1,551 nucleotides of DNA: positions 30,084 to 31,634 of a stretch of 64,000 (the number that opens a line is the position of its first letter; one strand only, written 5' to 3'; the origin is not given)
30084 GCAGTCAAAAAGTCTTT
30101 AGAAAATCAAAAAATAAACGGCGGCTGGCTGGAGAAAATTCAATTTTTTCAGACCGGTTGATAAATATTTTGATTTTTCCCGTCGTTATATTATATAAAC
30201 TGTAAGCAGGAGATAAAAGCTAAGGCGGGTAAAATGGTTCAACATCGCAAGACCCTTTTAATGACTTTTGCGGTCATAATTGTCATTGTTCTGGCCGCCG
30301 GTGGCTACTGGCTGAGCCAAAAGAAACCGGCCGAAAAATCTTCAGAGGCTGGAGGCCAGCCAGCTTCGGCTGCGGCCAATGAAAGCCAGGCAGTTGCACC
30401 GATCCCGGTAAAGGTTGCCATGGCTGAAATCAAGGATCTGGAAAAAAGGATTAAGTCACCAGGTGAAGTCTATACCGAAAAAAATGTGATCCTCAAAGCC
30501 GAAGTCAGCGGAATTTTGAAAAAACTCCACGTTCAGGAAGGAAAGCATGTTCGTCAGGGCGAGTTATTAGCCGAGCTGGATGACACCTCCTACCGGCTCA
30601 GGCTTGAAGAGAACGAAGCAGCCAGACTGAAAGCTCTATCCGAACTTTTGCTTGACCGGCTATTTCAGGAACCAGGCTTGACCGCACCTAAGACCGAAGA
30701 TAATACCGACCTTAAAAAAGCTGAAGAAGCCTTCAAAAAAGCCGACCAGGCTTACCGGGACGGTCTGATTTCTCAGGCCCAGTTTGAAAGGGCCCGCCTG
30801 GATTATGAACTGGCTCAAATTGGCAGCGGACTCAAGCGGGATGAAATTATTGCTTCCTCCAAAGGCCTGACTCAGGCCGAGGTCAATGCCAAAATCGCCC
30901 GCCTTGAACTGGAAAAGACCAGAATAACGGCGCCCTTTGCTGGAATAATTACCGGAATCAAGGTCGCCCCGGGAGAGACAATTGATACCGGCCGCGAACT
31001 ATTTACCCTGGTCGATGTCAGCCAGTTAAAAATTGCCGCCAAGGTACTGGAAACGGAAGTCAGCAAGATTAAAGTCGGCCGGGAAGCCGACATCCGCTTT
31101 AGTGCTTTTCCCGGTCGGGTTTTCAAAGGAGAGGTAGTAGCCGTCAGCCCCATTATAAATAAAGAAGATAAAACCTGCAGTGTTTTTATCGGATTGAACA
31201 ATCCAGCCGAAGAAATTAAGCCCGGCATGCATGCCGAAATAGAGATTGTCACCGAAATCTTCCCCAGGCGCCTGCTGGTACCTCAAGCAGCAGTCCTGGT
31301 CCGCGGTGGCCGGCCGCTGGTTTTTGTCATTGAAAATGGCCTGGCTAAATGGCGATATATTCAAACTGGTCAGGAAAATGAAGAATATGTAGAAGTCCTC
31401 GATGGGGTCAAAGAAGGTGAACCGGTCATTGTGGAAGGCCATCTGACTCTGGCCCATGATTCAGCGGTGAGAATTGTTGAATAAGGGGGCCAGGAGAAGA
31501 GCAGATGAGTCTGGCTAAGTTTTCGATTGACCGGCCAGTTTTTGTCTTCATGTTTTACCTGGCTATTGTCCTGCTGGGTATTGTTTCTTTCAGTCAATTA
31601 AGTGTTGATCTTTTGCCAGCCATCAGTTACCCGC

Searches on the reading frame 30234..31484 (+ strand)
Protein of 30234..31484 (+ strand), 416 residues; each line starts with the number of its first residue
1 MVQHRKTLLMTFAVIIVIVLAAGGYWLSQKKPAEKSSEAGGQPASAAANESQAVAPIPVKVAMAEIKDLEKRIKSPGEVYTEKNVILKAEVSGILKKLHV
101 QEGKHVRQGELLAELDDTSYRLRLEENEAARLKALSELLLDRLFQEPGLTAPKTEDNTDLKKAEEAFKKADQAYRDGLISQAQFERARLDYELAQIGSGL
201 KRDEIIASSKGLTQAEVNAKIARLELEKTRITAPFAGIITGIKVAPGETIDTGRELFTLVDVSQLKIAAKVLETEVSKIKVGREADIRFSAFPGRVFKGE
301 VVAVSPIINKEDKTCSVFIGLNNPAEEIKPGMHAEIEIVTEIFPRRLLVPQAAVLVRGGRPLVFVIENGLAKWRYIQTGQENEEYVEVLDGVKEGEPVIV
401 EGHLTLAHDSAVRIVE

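Call 48: search_protein_families(library=pfam, proteins=[window:30234-31484:+], max_evalue=0.00001)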
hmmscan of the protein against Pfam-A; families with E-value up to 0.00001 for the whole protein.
window:30234-31484:+ (416 aa): 5 families
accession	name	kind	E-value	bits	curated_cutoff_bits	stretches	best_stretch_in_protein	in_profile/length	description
PF16576.10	HlyD_D23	-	2.1e-31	109.3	30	1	221-334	96-214/214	Barrel-sandwich domain of CusB or HlyD membrane-fusion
PF13437.12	HlyD_3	-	9.3e-21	75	22.2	1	231-331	2-106/106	HlyD family secretion protein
PF00364.28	Biotin_lipoyl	-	2.9e-09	37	22.1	0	85-115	43-73/73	Biotin-requiring enzyme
PF13533.13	Biotin_lipoyl_2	-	4e-09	36.5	29.8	1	87-116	3-32/32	Biotin-lipoyl like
PF12700.13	HlyD_2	-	4.9e-07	29.3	25.1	0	245-388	247-384/416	HlyD family secretion protein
